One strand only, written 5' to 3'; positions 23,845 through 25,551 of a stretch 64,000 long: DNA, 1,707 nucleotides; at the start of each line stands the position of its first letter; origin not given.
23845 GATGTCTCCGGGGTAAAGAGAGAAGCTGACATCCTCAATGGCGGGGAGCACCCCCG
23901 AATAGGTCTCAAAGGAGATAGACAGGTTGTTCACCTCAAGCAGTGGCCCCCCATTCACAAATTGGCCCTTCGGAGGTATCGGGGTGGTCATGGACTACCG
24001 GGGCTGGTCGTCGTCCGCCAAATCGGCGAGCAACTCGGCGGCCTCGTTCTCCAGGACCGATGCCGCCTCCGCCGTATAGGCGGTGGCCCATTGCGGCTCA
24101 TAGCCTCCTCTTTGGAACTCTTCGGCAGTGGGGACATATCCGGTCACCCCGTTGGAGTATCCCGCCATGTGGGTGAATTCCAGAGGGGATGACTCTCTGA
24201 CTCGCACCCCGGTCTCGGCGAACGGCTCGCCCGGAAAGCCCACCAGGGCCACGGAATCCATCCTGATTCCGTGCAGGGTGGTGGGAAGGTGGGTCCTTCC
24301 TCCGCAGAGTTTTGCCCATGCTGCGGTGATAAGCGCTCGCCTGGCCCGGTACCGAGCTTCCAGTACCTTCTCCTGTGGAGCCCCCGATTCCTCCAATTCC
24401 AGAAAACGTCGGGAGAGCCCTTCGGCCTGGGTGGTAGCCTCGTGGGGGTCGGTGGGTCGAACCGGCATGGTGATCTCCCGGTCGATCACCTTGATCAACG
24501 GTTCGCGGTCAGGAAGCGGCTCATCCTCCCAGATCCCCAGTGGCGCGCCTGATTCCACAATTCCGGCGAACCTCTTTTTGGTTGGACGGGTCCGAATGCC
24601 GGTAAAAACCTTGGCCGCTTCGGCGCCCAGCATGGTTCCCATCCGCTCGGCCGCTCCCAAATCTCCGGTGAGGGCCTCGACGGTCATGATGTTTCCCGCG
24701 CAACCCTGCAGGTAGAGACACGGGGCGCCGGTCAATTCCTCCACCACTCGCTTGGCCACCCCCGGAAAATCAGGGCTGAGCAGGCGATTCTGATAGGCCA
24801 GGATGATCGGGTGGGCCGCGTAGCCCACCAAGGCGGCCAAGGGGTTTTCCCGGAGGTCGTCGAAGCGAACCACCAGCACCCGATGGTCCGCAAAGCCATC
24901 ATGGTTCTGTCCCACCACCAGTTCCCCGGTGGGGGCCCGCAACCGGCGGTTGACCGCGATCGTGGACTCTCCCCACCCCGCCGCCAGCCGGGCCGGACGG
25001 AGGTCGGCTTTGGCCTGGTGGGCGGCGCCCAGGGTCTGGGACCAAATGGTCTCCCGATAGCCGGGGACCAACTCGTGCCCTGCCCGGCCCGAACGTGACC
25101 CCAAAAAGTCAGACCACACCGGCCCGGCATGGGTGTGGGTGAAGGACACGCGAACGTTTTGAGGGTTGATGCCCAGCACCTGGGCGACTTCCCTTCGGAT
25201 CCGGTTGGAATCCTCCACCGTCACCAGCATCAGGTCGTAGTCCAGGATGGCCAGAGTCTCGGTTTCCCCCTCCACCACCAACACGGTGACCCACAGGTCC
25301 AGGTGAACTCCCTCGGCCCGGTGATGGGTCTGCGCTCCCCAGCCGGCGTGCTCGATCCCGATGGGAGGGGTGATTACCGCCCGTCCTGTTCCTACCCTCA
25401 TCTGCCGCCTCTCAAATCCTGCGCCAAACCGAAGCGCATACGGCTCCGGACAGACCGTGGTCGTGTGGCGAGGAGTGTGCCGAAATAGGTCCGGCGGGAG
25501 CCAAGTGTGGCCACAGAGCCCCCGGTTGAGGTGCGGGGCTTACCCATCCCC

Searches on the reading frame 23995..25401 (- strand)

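Call 68: search_protein_families(library=pfam, proteins=[window:23995-25401:-], max_evalue=0.00001)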
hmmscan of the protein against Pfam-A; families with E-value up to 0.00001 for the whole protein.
window:23995-25401:- (468 aa): 1 family
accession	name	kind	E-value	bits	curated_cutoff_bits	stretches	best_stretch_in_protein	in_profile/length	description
PF04734.18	Ceramidase_alk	-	3.2e-16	59.5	32.1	1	2-222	2-228/509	Neutral/alkaline non-lysosomal ceramidase, N-terminal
